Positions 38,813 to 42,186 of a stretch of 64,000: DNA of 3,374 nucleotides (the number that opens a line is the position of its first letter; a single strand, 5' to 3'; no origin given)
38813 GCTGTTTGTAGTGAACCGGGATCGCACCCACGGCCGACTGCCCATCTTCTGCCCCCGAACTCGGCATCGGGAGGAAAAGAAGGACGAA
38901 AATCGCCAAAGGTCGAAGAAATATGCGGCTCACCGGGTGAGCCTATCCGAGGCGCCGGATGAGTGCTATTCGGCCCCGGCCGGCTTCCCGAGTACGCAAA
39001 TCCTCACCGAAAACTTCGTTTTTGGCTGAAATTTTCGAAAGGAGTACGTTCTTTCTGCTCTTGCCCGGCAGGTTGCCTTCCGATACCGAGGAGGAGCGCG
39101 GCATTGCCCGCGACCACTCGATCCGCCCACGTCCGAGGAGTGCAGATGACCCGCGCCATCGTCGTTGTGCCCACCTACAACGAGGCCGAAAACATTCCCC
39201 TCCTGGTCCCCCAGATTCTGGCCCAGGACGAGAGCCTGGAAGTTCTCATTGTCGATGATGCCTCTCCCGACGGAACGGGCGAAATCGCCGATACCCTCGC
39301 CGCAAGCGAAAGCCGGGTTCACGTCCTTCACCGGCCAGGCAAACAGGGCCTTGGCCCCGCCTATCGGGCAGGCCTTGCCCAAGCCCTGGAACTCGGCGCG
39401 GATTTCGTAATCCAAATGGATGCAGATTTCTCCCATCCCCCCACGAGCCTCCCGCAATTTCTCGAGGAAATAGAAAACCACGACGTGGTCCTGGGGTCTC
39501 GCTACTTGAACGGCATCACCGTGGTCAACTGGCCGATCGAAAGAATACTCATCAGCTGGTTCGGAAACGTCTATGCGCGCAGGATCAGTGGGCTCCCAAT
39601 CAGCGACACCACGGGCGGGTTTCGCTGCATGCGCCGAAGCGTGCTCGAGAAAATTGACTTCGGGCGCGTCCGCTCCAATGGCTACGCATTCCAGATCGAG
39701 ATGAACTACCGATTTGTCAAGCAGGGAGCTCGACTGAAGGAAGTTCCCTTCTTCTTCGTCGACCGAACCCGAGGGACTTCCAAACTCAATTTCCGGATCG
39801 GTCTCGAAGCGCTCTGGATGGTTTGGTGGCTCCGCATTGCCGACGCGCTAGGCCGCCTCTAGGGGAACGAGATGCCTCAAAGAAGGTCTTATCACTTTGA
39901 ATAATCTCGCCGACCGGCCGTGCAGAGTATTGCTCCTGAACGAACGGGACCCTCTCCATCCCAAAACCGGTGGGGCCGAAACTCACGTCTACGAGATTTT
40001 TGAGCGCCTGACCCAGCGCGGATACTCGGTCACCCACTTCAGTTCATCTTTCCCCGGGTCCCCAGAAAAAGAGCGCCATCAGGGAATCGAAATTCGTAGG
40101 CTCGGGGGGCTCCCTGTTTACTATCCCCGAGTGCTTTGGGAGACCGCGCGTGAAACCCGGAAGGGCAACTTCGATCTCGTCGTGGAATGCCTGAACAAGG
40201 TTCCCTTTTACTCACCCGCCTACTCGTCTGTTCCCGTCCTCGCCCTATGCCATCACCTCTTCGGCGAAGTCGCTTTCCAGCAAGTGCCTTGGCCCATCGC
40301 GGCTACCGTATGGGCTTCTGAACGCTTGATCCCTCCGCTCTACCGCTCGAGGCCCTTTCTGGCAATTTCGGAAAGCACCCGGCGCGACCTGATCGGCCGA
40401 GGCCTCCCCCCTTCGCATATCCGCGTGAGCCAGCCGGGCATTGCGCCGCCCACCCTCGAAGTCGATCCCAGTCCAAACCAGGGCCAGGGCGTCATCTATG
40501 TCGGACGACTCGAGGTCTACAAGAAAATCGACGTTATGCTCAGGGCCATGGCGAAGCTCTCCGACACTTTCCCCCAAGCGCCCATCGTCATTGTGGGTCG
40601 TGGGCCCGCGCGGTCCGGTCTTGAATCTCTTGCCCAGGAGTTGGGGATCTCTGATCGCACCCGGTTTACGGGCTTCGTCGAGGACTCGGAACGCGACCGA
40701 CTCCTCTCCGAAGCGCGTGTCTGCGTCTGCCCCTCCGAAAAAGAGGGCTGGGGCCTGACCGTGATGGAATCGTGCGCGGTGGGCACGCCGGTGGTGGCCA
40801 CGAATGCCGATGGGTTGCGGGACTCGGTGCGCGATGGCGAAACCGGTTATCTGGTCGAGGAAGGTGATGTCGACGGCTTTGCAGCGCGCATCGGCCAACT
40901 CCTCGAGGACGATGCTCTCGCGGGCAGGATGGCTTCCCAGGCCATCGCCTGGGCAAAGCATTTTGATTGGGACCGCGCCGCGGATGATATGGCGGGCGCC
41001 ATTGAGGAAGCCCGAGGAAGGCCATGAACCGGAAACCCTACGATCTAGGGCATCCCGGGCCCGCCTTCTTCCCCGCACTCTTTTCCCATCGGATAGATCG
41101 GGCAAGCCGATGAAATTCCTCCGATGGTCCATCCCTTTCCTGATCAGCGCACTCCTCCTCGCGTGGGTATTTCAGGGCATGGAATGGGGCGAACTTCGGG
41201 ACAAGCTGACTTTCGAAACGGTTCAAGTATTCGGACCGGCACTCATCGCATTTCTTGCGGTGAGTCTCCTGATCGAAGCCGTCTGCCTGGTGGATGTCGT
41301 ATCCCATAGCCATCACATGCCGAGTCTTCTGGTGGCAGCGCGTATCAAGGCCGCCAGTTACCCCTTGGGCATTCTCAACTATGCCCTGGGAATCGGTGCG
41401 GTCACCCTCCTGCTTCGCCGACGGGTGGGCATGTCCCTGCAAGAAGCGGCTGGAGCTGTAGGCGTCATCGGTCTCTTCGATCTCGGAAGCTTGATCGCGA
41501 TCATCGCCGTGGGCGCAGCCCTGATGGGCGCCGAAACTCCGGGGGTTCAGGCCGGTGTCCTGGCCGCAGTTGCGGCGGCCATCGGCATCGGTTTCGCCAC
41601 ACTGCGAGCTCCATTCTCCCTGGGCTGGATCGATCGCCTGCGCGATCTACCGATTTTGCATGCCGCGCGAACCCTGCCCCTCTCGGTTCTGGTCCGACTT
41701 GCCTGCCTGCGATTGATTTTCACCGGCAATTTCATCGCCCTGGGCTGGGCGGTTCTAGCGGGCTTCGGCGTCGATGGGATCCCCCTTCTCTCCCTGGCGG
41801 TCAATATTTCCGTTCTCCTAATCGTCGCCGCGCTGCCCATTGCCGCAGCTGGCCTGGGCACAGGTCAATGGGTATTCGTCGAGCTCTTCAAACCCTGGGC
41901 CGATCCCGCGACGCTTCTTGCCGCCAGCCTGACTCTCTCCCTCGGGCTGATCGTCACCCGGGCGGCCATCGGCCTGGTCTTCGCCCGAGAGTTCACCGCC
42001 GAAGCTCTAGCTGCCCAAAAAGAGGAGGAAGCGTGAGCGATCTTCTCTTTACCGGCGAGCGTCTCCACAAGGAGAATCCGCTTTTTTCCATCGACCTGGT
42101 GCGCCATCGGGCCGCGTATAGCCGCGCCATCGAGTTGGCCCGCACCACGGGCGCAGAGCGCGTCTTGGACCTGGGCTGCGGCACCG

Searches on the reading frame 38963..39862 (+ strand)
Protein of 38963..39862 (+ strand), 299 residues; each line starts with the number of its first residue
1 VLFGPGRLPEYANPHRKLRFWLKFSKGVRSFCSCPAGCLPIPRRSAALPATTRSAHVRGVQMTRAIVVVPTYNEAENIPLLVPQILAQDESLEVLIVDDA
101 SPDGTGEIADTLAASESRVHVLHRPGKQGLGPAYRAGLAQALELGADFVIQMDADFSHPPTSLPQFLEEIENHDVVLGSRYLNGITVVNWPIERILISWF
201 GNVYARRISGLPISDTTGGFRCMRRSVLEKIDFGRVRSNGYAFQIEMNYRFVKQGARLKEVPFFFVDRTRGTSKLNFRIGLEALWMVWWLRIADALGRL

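Call 10: search_protein_families(library=pfam, proteins=[window:38963-39862:+], max_evalue=0.001)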
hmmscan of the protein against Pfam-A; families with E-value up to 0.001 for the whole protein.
window:38963-39862:+ (299 aa): 2 families
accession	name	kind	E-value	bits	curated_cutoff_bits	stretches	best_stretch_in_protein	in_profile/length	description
PF00535.33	Glycos_transf_2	-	3.7e-33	115.3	23.3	1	67-231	2-167/168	Glycosyl transferase family 2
PF13641.12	Glyco_tranf_2_3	-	7.5e-05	23.3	27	1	66-278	4-220/230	Glycosyltransferase like family 2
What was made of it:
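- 38963..39862 (+): GT2a: polyprenyl-phosphate glycosyltransferase-like enzyme, a candidate synthase of a lipid-linked sugar donor. The true start may lie downstream of 38963. Pfam Glycos_transf_2 (call 10).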

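Call 32: search_protein_families(library=ncbifam, proteins=[window:38963-39862:+], max_evalue=0.001)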
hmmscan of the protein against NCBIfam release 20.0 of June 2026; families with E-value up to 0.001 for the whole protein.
window:38963-39862:+ (299 aa): 18 families
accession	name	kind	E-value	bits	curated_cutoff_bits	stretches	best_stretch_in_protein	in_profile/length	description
NF041391.1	DPhHxTase_Halo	equivalog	4.9e-16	58.4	375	1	71-276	3-193/213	dolichyl-phosphate hexose transferase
TIGR04182.1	glyco_TIGR04182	equivalog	3e-15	56.4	325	1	66-276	3-202/293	S-layer glycoprotein N-glycosyltransferase AglJ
TIGR03469.1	HpnB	hypoth_equivalog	5.3e-15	55.3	379.25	1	62-231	43-226/386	hopene-associated glycosyltransferase HpnB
NF058614.1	PPMAGASynPpgS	equivalog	1.6e-13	50.6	370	1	66-262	3-193/226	polyprenyl-phospho-N-acetylgalactosaminyl synthase PpgS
NF007986.1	PRK10714.1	equivalog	2e-12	46.8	529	1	62-277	5-212/316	undecaprenyl-phosphate 4-deoxy-4-formamido-L-arabinose transferase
TIGR03937.1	PgaC_IcaA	equivalog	1.5e-11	43.9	422.3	1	59-156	41-136/407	poly-beta-1,6-N-acetyl-D-glucosamine synthase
NF047588.1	GlcsyltransPgfSStrep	equivalog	2.5e-11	43.4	500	1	67-231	5-167/308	glycosyltransferase PgfS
TIGR04283.1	glyco_like_mftF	equivalog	6.4e-09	35.7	182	1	67-124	3-56/221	TIGR04283 family arsenosugar biosynthesis glycosyltransferase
NF041875.1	EPS_EpsD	equivalog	2.8e-08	33.5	370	1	67-178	3-114/325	exopolysaccharide biosynthesis glycosyltransferase EpsD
NF007482.0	PRK10073.1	equivalog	3.9e-08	32.7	423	1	64-169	7-109/334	glycosyltransferase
NF045692.1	OglycostaseCruG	equivalog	7.3e-08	31.7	600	1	59-175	37-159/386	2'-O-glycosyltransferase CruG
NF047683.1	TeichurnBiosyTuaG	equivalog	1.4e-07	31.4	400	1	66-174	9-115/252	teichuronic acid biosynthesis protein TuaG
TIGR03965.1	mycofact_glyco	equivalog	3.1e-07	29.6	280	1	62-177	73-186/467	mycofactocin biosynthesis glycosyltransferase MftF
NF050050.1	ProtGlycPglI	equivalog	5.4e-06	26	500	1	66-171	5-109/306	GalNAc(5)-diNAcBac-PP-undecaprenol beta-1,3-glucosyltransferase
NF010496.0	PRK13915.1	equivalog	2.5e-05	23.5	262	1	61-161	29-132/307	glucosyl-3-phosphoglycerate synthase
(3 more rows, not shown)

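Call 47: search_solved_structures(query=window:38963-39862:+, max_evalue=0.001)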
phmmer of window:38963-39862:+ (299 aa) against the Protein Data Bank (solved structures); distinct sequences matched with E-value up to 0.001: 10.
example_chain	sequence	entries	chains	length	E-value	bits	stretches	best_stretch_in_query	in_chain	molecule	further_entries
5mlz_A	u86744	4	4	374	4.6e-31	111.6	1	61-287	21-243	Dolichol monophosphate mannose synthase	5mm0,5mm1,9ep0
9bhc_C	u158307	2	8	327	2e-11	47.1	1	63-278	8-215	Undecaprenyl-phosphate 4-deoxy-4-formamido-L-arabinose transferase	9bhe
8vxh_A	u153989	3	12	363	2.4e-11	46.9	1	63-278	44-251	Undecaprenyl-phosphate 4-deoxy-4-formamido-L-arabinose transferase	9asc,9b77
9hwj_A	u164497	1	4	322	4.7e-10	42.7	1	64-278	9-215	Undecaprenyl-phosphate 4-deoxy-4-formamido-L-arabinose transferase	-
3bcv_A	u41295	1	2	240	2.2e-07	33.9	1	64-142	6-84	Putative glycosyltransferase protein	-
5eke_A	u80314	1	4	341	1.2e-06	31.5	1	62-231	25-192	Uncharacterized glycosyltransferase sll0501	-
5ekp_C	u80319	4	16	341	1.2e-06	31.5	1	62-231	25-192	Uncharacterized glycosyltransferase sll0501 | Glycosyltransferase sll0501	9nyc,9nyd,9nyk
9nye_A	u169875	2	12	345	1.2e-06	31.4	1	62-231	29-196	Glycosyltransferase sll0501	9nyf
2z87_A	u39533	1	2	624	8.2e-05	25.4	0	65-175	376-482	Chondroitin synthase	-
2z86_A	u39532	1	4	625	8.2e-05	25.4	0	65-175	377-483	Chondroitin synthase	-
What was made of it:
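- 38963..39862 (+): Best solved homologue is P. furiosus dolichol-phosphate-mannose synthase 5mlz (4.6e-31), followed by ArnC and GtrB (call 47).
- Closest known: Three-component periplasmic glycosylation systems. Same: GtrB is among the solved homologues of GT2a (call 47).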

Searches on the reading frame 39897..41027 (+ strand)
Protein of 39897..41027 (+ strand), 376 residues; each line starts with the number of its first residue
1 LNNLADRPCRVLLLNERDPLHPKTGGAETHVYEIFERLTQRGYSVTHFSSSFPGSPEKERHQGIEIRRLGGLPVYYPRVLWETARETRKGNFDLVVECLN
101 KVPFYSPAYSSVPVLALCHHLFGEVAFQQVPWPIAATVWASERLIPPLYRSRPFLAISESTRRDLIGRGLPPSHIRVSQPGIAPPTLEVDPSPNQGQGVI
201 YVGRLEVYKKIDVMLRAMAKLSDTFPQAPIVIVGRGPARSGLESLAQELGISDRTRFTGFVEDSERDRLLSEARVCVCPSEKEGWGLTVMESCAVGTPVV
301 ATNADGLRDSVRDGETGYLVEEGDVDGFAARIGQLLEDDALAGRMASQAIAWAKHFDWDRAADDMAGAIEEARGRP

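Call 10: search_protein_families(library=pfam, proteins=[window:39897-41027:+], max_evalue=0.001)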
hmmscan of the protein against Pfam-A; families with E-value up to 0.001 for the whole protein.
window:39897-41027:+ (376 aa): 6 families
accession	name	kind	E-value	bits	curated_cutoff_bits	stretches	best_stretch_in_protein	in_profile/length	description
PF00534.26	Glycos_transf_1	-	3.6e-43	147.5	26.4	1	197-350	16-170/172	Glycosyl transferases group 1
PF13692.12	Glyco_trans_1_4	-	4.8e-37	127.8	27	1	198-338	3-142/142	Glycosyl transferases group 1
PF13439.12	Glyco_transf_4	-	1.8e-19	70.8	28.5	1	25-182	2-166/170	Glycosyltransferase Family 4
PF20706.3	GT4-conflict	-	4.4e-16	59.3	26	1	172-364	171-384/385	Family 4 Glycosyltransferase in conflict systems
PF13579.12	Glyco_trans_4_4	-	3.3e-08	34.5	29.7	1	25-178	1-155/158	Glycosyl transferase 4-like domain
PF13524.12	Glyco_trans_1_2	-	8.9e-07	29.4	25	1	217-365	8-142/144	Glycosyl transferase-like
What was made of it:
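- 39897..41027 (+): GT4 cytoplasmic glycosyltransferase, a candidate primer-forming step. Pfam Glycos_transf_1 and Glyco_transf_4 (call 10).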

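Call 32: search_protein_families(library=ncbifam, proteins=[window:39897-41027:+], max_evalue=0.001)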
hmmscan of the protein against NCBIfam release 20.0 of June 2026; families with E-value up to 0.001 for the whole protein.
window:39897-41027:+ (376 aa): 40 families (the best 25 are shown)
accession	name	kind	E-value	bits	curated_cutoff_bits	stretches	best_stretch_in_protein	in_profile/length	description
TIGR03449.1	mycothiol_MshA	equivalog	1.3e-35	123.1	462.5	1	197-371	221-402/406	D-inositol-3-phosphate glycosyltransferase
TIGR03999.1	thiol_BshA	equivalog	3.2e-27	95.5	273.7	1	198-360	201-361/375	N-acetyl-alpha-D-glucosaminyl L-malate synthase BshA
NF041876.1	EPS_EpsE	equivalog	4.8e-26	91.9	400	1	190-363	208-387/389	exopolysaccharide biosynthesis GT4 family glycosyltransferase EpsE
TIGR03088.1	stp2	hypoth_equivalog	6.3e-24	84.7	409.05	1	198-364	196-365/374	TIGR03088 family PEP-CTERM/XrtA system glycosyltransferase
NF047880.1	glyco_SdgA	exception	2.3e-21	76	800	1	186-357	305-475/488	serine-aspartate repeat adhesin O-glycosyltransferase SdgA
TIGR04063.1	stp3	hypoth_equivalog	4.4e-21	75.2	442.05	1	156-362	163-385/397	TIGR04063 family PEP-CTERM/XrtA system glycosyltransferase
TIGR04047.1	MSMEG_0565_glyc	hypoth_equivalog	1.5e-17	63.7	259.85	1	195-364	192-366/373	MSMEG_0565 family glycosyltransferase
NF041010.1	glycosy_Agl16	equivalog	1.8e-17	63.2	575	1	154-364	137-343/352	glycosylation protein Agl16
NF007396.0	PRK09922.1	equivalog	2.9e-17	62.6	385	1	154-340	139-328/361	lipopolysaccharide 1,6-galactosyltransferase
NF050063.1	ProtGlycPglJ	equivalog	5e-17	62.1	500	1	199-362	197-356/363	N-acetylgalactosamine-N,N'-diacetylbacillosaminyl-diphospho-undecaprenol 4-alpha-N-acetylgalactosaminyltransferase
TIGR02149.1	glgA_Coryne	subfamily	4.2e-16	59.1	302.4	1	198-363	206-381/391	glycogen synthase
NF038295.1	EPS_HpsP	equivalog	5.4e-16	58.6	550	1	195-366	206-381/388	hormogonium polysaccharide biosynthesis glycosyltransferase HpsP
NF046085.1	XrtY_assoc_Gly1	equivalog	1e-15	57.5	400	1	198-348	211-359/387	XrtY-associated glycosyltransferase XYAG1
NF053787.1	GlcN_PG_synth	equivalog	2.3e-15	56.3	480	1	199-367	200-354/361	N-acetylglucosaminyl phosphatidylglycerol synthase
NF050056.1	ProtGlycPglH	equivalog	1.2e-14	54.1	600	1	195-365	178-346/354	GalNAc-alpha-(1->4)-GalNAc-alpha-(1->3)-diNAcBac-PP-undecaprenol alpha-1,4-N-acetyl-D-galactosaminyltransferase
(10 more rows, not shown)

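Call 71: search_solved_structures(query=window:39897-41027:+, max_evalue=1e-10)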
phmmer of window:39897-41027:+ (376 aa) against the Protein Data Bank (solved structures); distinct sequences matched with E-value up to 1e-10: 17.
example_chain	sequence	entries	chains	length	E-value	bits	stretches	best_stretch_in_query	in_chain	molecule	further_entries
4n9w_A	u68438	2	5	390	2.1e-22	83.1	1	188-363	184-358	GDP-mannose-dependent alpha-(1-2)-phosphatidylinositol mannosyltransferase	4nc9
2gej_A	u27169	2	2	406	2.3e-22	83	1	188-363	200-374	PHOSPHATIDYLINOSITOL MANNOSYLTRANSFERASE (PimA)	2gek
3c4q_A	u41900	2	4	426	3.6e-21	79.1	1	197-368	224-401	Predicted glycosyltransferases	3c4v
3c48_A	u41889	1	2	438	3.8e-21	79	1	197-368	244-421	Predicted glycosyltransferases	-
6kih_A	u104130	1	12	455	4.5e-20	75.5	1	198-362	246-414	Tll1590 protein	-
2jjm_A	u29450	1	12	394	1.8e-18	70.1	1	199-349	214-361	GLYCOSYL TRANSFERASE, GROUP 1 FAMILY PROTEIN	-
3mbo_A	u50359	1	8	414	2.1e-18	69.9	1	199-349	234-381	Glycosyltransferase, group 1 family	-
6n1x_A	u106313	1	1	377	9.3e-18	67.8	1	198-351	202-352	Glycosyltransferase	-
6d9t_A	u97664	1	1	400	1.1e-17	67.6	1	198-351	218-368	Glycosyl transferase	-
5d00_A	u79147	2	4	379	1.3e-17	67.4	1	198-352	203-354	N-acetyl-alpha-D-glucosaminyl L-malate synthase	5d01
7qsg_A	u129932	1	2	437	2.1e-15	60.1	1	87-372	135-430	D-inositol 3-phosphate glycosyltransferase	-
8dvz_A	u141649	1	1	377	6.3e-12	48.6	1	200-358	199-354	N, N'-diacetylbacillosaminyl-diphospho-undecaprenol alpha-1,3-N-acetylgalactosaminyltransf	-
7qnt_AAA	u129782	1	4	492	1.3e-11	47.6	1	194-344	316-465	TarM(Se)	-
7qd7_AAA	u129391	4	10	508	1.4e-11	47.6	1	194-344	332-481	TarM(Se)_G117R | TarM(Se)_G117R-4RboP | TarM(Se)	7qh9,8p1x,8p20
8dqd_A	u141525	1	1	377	1.7e-11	47.3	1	200-358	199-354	N, N'-diacetylbacillosaminyl-diphospho-undecaprenol alpha-1,3-N-acetylgalactosaminyltransf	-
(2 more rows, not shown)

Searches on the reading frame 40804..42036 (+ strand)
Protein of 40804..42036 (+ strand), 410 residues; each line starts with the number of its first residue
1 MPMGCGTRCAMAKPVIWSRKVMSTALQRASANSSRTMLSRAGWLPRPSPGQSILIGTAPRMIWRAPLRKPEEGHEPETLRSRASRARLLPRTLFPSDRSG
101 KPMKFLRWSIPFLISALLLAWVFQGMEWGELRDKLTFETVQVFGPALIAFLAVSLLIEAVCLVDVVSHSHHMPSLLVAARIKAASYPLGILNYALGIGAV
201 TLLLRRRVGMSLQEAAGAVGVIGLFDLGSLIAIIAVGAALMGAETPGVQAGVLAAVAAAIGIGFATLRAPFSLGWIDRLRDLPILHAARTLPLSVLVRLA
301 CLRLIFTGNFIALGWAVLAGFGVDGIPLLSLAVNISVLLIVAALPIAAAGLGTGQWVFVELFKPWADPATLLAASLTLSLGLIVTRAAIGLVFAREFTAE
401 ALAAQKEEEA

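Call 10: search_protein_families(library=pfam, proteins=[window:40804-42036:+], max_evalue=0.001)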
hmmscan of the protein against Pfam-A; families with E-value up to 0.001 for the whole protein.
window:40804-42036:+ (410 aa): 1 family
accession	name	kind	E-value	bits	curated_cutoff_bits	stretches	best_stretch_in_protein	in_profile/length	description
PF03706.18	LPG_synthase_TM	-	5.3e-06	26.5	33.4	1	110-378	3-290/302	Lysylphosphatidylglycerol synthase TM region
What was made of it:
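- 41110..42036 (+): LPG_synthase_TM-like membrane protein, a candidate flippase for the lipid-linked donor or intermediate. PF03706 scores 26.5 bits here, below the 33.4 cut-off (call 10).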

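Call 32: search_protein_families(library=ncbifam, proteins=[window:40804-42036:+], max_evalue=0.001)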
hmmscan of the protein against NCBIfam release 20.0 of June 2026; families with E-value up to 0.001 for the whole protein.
window:40804-42036:+ (410 aa): 0 families
